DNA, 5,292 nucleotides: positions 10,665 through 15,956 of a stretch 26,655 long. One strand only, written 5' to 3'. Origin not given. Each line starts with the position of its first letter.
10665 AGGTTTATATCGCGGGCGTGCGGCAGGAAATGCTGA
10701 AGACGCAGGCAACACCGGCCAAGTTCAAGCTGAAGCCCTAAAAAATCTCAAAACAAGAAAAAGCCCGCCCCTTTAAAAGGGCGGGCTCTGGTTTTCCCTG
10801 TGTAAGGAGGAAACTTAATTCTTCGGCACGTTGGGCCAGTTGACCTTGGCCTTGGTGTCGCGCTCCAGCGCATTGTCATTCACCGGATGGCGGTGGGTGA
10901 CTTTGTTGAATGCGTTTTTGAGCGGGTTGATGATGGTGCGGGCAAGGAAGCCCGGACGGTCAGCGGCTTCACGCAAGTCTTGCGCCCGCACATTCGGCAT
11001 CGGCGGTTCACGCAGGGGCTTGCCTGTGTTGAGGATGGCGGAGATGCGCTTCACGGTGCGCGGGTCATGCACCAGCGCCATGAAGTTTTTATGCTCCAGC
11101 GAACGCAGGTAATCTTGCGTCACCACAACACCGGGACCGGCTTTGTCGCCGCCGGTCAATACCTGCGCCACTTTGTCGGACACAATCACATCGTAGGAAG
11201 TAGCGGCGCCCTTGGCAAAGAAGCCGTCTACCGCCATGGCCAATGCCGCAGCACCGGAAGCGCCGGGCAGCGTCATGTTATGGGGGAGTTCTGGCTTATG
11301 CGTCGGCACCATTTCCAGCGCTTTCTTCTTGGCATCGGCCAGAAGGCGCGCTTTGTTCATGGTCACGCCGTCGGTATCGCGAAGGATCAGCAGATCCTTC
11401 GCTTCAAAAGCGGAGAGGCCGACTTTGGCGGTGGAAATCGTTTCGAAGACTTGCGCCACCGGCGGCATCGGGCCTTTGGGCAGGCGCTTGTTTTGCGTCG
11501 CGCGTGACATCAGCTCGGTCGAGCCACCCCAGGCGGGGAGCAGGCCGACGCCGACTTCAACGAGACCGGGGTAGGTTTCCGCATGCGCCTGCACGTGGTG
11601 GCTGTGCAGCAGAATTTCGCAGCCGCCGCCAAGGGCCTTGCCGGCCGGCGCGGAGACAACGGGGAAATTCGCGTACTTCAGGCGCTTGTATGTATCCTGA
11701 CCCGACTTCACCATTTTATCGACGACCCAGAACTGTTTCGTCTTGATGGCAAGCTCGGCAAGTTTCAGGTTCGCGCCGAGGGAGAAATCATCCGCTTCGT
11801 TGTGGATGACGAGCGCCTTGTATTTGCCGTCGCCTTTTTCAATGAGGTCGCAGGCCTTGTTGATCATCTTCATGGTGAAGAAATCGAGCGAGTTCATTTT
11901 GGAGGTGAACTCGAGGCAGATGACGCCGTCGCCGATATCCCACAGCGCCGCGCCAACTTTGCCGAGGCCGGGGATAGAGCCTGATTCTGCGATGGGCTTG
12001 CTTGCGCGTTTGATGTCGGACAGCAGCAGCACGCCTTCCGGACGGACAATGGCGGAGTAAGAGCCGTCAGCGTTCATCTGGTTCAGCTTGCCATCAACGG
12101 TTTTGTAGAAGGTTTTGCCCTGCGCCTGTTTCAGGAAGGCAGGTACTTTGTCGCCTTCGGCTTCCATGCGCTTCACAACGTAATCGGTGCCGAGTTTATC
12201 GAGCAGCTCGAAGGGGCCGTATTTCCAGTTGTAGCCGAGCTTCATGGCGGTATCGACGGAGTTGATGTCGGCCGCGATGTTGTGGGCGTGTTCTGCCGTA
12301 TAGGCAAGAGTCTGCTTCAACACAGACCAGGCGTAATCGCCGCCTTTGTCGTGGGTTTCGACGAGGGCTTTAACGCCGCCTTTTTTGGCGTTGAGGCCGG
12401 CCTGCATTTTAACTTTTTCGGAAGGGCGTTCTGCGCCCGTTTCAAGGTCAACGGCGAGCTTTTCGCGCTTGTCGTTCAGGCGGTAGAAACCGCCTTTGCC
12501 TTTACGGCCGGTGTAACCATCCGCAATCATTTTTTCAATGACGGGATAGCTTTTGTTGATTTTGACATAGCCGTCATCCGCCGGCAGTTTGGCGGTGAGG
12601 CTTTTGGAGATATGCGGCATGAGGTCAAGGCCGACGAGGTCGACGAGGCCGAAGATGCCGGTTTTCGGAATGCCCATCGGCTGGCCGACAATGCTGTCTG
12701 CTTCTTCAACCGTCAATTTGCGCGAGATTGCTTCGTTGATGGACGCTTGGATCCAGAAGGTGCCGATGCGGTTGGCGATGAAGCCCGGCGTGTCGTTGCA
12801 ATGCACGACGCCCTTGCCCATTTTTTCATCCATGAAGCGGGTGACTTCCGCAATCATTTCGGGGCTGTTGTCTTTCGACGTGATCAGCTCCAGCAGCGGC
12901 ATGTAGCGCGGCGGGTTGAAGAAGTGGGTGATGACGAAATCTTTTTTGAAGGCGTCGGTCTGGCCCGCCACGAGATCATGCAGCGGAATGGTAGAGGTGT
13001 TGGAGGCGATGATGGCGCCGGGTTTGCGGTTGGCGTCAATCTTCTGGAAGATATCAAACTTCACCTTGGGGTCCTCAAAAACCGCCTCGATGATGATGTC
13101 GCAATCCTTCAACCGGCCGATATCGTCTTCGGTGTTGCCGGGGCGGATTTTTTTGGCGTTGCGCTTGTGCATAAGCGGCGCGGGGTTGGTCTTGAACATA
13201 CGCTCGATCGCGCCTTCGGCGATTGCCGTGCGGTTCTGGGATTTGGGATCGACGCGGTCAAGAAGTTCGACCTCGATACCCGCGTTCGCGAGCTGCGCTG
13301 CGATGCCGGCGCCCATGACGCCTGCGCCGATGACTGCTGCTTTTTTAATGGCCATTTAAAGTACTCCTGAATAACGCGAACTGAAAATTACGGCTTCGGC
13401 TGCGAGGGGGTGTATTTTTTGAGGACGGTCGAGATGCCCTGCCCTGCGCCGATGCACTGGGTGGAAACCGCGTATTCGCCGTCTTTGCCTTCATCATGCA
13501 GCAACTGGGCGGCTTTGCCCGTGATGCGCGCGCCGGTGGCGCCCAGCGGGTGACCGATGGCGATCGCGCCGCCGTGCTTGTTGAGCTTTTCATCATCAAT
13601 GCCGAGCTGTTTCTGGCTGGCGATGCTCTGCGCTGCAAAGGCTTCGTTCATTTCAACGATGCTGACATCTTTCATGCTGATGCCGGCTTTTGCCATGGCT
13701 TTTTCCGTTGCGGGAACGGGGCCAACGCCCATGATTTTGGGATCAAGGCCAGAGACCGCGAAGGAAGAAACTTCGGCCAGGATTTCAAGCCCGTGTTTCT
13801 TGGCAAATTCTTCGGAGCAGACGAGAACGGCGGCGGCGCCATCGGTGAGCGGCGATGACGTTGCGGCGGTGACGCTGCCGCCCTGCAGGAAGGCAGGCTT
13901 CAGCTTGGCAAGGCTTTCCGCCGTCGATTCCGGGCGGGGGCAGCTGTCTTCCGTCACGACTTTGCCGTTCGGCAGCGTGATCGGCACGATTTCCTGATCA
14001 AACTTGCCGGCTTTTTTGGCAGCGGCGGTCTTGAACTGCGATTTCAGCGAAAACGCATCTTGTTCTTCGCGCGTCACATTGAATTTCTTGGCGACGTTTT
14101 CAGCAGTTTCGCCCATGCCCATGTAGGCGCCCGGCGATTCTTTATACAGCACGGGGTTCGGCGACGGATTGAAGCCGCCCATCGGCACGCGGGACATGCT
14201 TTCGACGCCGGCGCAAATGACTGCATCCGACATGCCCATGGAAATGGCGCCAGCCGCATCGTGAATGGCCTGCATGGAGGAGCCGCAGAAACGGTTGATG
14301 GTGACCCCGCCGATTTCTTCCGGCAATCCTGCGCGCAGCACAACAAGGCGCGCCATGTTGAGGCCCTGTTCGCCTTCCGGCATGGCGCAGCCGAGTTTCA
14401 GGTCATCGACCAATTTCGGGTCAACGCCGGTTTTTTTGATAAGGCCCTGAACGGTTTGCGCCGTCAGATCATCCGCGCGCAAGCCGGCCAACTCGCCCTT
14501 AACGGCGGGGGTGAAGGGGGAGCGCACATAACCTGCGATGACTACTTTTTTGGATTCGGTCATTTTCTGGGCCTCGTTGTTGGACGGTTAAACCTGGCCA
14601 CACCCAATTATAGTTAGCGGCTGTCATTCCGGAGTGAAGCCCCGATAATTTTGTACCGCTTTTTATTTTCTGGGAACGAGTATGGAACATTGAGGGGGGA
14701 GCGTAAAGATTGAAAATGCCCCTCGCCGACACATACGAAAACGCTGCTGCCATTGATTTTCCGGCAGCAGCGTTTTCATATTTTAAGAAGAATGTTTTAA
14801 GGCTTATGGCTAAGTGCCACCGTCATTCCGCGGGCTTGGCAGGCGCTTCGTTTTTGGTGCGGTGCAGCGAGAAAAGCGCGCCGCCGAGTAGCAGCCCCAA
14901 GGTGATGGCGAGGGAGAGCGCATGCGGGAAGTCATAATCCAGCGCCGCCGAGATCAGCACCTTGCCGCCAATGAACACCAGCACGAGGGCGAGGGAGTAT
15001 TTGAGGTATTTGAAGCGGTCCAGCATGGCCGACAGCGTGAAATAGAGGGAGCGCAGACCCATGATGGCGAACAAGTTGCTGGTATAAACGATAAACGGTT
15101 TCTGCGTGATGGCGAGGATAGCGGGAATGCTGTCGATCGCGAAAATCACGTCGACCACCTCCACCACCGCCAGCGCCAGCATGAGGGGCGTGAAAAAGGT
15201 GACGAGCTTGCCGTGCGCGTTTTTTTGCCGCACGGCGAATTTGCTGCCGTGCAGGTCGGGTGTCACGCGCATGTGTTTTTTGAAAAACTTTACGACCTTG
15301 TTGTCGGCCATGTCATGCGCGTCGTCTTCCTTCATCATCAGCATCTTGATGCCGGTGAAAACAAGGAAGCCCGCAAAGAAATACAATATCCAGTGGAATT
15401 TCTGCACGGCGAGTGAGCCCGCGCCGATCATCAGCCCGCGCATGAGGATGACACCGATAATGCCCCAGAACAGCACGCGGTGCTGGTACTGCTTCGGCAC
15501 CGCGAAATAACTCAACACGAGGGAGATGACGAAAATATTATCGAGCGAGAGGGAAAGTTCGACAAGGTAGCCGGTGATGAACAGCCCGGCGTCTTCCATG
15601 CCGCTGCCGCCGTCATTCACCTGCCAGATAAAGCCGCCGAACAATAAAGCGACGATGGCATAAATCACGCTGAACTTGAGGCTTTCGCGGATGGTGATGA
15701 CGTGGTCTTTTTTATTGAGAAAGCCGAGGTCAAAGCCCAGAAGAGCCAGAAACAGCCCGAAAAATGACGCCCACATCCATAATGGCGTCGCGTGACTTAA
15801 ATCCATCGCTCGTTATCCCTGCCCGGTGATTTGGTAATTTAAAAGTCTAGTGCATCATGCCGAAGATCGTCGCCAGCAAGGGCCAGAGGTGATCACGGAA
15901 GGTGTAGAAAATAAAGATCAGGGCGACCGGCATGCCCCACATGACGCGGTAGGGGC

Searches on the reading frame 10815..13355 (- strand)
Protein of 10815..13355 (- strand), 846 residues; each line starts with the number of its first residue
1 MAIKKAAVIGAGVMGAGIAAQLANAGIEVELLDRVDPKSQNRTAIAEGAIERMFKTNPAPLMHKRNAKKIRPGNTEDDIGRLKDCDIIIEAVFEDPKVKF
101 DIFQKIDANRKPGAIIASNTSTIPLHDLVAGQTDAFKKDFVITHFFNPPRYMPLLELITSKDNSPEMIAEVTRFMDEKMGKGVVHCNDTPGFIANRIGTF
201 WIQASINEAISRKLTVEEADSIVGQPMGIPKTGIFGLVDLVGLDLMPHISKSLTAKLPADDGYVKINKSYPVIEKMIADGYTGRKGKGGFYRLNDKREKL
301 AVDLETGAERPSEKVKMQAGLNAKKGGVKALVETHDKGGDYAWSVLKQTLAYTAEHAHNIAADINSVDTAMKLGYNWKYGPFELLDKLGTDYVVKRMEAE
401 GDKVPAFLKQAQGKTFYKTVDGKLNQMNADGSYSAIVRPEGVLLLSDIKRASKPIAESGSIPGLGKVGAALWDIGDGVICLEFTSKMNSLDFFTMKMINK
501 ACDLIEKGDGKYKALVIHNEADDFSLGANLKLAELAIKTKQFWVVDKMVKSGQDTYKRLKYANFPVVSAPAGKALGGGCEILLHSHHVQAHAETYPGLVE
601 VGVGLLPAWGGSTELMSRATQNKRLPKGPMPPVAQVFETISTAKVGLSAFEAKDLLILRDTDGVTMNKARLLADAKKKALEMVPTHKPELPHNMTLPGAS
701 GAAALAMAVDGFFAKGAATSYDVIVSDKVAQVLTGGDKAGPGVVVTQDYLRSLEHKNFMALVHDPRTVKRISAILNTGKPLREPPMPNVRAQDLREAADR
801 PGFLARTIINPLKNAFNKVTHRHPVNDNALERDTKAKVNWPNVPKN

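Call 6: search_protein_families(library=pfam, proteins=[window:10815-13355:-], max_evalue=0.01)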
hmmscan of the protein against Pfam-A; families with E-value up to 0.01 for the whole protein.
window:10815-13355:- (846 aa): 11 families
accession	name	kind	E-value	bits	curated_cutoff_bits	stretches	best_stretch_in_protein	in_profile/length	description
PF02737.24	3HCDH_N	-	3e-46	158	22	1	5-189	1-180/180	3-hydroxyacyl-CoA dehydrogenase, NAD binding domain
PF00725.27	3HCDH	-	6.6e-24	84.7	22.1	2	191-292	1-96/97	3-hydroxyacyl-CoA dehydrogenase, C-terminal domain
PF00378.25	ECH_1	-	1.7e-08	34.6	27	1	478-616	6-141/251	Enoyl-CoA hydratase/isomerase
PF16113.10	ECH_2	-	1.9e-06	28.1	27.2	1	477-618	2-141/335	Enoyl-CoA hydratase/isomerase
PF01266.30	DAO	-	1.1e-05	25.6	27.9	1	6-38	2-35/353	FAD dependent oxidoreductase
PF03446.21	NAD_binding_2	-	2.9e-05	24.6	21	1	6-117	2-90/161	NAD binding domain of 6-phosphogluconate dehydrogenase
PF07992.20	Pyr_redox_2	-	0.00016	21.6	26.1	1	4-96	143-239/291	Pyridine nucleotide-disulphide oxidoreductase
PF02558.23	ApbA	-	0.00071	19.7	22.2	1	7-40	2-34/150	Ketopantoate reductase PanE/ApbA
PF13450.12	NAD_binding_8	-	0.0014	19.3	21.9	1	8-34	1-27/68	NAD(P)-binding Rossmann-like domain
PF00070.33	Pyr_redox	-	0.0049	17.8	22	0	5-70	1-66/82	Pyridine nucleotide-disulphide oxidoreductase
PF03807.23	F420_oxidored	-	0.0095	17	21.6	0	6-39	2-36/94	NADP oxidoreductase coenzyme F420-dependent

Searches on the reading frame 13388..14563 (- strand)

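Call 6: search_protein_families(library=pfam, proteins=[window:13388-14563:-], max_evalue=0.01)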
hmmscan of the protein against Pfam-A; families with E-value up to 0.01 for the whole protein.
window:13388-14563:- (391 aa): 5 families
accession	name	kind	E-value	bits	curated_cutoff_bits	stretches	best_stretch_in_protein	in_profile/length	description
PF00108.29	Thiolase_N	-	1.9e-70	237.6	26.4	1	7-252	1-260/260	Thiolase, N-terminal domain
PF02803.24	Thiolase_C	-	3.7e-43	146.5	27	1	260-382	2-122/123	Thiolase, C-terminal domain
PF22691.2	Thiolase_C_1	-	0.0003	21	28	0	285-321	23-59/144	Thiolase C-terminal domain-like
PF00109.32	ketoacyl-synt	-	0.0017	18.4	20.8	1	92-124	173-206/252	Beta-ketoacyl synthase, N-terminal domain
PF08545.16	ACP_syn_III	-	0.0062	16.8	24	0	89-126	3-40/80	3-Oxoacyl-[acyl-carrier-protein (ACP)] synthase III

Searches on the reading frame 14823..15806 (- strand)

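Call 6: search_protein_families(library=pfam, proteins=[window:14823-15806:-], max_evalue=0.01)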
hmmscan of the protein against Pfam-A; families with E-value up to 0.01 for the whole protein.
window:14823-15806:- (327 aa): 1 family
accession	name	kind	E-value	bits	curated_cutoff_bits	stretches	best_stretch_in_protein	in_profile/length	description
PF03741.22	TerC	-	3.7e-50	170.6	27.8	1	77-286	1-177/178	Integral membrane protein TerC family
